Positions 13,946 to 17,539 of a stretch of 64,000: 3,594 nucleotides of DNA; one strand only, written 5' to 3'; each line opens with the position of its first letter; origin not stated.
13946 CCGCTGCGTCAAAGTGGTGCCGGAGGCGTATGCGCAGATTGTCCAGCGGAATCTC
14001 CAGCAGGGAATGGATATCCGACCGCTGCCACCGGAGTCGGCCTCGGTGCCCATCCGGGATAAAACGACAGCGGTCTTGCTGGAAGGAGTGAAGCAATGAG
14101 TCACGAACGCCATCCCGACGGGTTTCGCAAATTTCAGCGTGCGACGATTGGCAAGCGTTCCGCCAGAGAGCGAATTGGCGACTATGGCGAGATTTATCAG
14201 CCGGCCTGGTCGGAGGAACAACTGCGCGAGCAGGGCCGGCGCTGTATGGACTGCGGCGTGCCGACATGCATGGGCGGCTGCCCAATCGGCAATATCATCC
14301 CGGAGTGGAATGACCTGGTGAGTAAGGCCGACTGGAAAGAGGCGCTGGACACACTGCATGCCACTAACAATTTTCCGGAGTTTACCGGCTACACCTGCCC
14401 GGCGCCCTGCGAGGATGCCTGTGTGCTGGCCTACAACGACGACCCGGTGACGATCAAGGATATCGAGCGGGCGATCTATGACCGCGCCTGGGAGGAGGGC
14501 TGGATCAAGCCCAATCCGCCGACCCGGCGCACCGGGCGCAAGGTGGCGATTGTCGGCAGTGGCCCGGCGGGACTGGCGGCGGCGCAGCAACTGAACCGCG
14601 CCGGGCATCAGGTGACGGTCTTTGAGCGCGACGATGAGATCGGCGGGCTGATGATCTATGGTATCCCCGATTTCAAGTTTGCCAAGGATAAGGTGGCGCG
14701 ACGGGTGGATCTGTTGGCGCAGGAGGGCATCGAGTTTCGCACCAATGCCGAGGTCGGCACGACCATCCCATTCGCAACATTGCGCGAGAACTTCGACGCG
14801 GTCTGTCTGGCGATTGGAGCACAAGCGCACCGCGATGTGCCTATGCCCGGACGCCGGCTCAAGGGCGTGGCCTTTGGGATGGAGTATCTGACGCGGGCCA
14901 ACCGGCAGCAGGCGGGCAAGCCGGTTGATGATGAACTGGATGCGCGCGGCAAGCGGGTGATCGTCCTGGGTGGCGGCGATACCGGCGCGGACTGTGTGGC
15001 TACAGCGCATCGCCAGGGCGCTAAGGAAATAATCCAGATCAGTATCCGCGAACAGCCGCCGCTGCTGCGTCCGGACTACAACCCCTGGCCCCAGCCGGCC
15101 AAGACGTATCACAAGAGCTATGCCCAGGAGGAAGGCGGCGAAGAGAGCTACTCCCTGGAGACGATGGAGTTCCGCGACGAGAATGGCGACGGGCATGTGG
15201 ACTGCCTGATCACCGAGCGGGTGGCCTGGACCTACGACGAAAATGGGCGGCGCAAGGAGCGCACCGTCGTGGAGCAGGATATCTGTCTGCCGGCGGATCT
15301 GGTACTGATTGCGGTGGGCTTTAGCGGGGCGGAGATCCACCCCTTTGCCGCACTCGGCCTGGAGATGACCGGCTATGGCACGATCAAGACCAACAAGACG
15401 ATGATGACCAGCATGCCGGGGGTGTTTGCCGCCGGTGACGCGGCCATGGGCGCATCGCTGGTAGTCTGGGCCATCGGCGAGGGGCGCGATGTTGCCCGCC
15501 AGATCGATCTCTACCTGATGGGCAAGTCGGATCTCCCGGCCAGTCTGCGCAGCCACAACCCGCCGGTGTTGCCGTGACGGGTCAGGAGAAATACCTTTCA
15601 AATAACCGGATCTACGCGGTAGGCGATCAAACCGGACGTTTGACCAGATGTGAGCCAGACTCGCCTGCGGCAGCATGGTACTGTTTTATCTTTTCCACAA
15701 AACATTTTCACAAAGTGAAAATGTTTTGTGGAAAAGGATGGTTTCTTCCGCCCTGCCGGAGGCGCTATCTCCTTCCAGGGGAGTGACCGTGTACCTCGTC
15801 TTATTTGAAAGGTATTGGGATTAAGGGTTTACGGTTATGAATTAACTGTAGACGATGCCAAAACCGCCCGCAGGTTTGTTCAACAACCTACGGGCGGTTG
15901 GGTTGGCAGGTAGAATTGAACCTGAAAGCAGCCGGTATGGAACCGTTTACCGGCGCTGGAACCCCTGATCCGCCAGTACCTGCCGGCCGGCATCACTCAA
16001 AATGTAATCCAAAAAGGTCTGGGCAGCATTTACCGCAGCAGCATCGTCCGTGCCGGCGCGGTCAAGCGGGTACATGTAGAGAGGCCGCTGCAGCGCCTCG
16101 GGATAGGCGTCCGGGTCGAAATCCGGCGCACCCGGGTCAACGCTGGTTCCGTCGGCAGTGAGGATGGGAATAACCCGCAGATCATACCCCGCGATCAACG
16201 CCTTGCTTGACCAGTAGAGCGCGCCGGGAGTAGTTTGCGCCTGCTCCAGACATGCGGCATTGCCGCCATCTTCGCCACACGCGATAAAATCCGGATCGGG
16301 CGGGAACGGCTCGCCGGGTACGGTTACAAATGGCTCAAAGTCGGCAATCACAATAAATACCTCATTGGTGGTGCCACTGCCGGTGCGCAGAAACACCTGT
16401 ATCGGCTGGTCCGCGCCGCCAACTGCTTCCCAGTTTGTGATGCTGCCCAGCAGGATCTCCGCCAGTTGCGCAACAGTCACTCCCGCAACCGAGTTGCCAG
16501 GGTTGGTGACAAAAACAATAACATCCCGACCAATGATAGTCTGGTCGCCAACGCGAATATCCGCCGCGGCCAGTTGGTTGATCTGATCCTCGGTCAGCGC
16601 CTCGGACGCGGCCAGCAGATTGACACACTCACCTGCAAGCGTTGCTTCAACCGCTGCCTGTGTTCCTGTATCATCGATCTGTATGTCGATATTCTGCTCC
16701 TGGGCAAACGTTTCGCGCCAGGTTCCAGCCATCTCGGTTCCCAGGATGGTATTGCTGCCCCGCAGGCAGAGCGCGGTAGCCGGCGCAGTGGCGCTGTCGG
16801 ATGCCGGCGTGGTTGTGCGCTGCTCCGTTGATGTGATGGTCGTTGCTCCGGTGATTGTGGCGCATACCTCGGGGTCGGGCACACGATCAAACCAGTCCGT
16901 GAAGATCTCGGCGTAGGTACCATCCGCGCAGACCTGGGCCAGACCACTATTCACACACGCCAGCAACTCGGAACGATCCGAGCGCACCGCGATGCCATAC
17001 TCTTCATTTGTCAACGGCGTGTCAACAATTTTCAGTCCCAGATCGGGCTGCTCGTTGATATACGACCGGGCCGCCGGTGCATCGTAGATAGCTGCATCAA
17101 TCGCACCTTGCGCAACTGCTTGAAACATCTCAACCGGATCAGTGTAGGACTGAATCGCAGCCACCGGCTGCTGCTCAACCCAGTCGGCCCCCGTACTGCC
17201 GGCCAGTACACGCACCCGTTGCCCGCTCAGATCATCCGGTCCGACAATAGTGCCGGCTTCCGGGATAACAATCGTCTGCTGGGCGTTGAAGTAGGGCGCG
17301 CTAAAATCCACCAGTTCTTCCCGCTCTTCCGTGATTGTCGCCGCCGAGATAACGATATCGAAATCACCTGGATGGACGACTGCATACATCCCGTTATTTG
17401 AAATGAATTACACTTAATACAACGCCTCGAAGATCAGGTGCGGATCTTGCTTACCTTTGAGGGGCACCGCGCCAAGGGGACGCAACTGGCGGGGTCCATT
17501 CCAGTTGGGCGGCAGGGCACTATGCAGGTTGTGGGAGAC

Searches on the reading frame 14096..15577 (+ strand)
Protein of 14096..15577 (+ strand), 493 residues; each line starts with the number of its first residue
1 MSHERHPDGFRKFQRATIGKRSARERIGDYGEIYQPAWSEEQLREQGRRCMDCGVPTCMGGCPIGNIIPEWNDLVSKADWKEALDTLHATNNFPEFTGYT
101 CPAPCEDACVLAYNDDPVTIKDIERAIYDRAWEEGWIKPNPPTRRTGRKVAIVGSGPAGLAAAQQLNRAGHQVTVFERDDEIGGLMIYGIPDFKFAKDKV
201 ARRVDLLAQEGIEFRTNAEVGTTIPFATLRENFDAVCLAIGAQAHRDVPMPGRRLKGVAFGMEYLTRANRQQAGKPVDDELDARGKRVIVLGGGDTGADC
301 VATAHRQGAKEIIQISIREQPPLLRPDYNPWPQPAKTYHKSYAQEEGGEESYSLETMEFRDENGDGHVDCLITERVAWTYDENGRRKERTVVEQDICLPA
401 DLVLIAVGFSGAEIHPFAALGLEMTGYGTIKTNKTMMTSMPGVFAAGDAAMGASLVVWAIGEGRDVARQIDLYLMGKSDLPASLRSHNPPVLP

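Call 51: search_protein_families(library=pfam, max_evalue=0.00001, proteins=[window:14096-15577:+])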
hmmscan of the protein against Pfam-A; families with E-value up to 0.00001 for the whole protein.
window:14096-15577:+ (493 aa): 11 families
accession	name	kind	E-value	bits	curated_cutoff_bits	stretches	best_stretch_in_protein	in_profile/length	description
PF07992.20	Pyr_redox_2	-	2.8e-30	106.2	26.1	1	149-463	2-291/291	Pyridine nucleotide-disulphide oxidoreductase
PF14691.11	Fer4_20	-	2.9e-23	82.3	25.8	1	32-135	7-112/113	Dihydroprymidine dehydrogenase domain II, 4Fe-4S cluster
PF00070.33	Pyr_redox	-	4.6e-11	43.5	22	1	149-220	1-63/82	Pyridine nucleotide-disulphide oxidoreductase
PF13450.12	NAD_binding_8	-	1.4e-10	41.8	21.9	1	152-186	1-35/68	NAD(P)-binding Rossmann-like domain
PF01593.30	Amino_oxidase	-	3.9e-09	36.7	19.8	1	158-186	2-30/443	Flavin containing amine oxidoreductase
PF12831.13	FAD_oxidored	-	9.6e-09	35.4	27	1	150-190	2-42/416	FAD dependent oxidoreductase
PF01266.30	DAO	-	2.6e-08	34.2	27.9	1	149-183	1-35/353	FAD dependent oxidoreductase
PF13738.12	Pyr_redox_3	-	4.9e-07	29.7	30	0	152-182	2-32/305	Pyridine nucleotide-disulphide oxidoreductase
PF01494.25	FAD_binding_3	-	1.4e-06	28.2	22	1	149-180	3-34/349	FAD binding domain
PF03486.20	HI0933_like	-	2.2e-06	27.7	50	0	149-183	2-36/244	HI0933-like protein Rossmann domain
PF13241.12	NAD_binding_7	-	9.6e-06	26.6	22.1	0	146-179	6-39/104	Putative NAD(P)-binding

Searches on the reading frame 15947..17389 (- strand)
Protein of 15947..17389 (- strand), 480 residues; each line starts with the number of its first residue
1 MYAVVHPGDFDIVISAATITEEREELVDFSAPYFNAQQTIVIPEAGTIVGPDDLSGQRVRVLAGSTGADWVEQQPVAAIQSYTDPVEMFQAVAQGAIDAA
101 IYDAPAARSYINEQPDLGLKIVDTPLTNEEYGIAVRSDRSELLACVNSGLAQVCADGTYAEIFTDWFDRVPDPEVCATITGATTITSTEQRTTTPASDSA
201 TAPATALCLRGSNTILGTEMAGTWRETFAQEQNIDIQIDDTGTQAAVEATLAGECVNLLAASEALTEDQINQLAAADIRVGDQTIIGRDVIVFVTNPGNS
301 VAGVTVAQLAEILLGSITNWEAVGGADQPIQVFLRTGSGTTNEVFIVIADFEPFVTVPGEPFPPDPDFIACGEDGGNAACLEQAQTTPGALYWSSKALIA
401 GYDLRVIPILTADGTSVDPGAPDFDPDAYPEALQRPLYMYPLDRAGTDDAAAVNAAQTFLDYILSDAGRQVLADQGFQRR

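Call 51: search_protein_families(library=pfam, max_evalue=0.00001, proteins=[window:15947-17389:-])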
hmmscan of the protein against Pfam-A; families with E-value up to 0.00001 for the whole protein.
window:15947-17389:- (480 aa): 3 families
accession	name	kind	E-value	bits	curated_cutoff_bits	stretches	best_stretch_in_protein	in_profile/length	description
PF12849.12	PBP_like_2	-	3.1e-20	73.5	27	1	201-466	11-266/267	PBP superfamily domain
PF00497.25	SBP_bac_3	-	3.8e-18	65.9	26.4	1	5-168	54-131/132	Bacterial extracellular solute-binding proteins, family 3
PF13531.11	SBP_bac_11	-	2.1e-08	34.6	25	1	226-478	18-227/227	Bacterial extracellular solute-binding protein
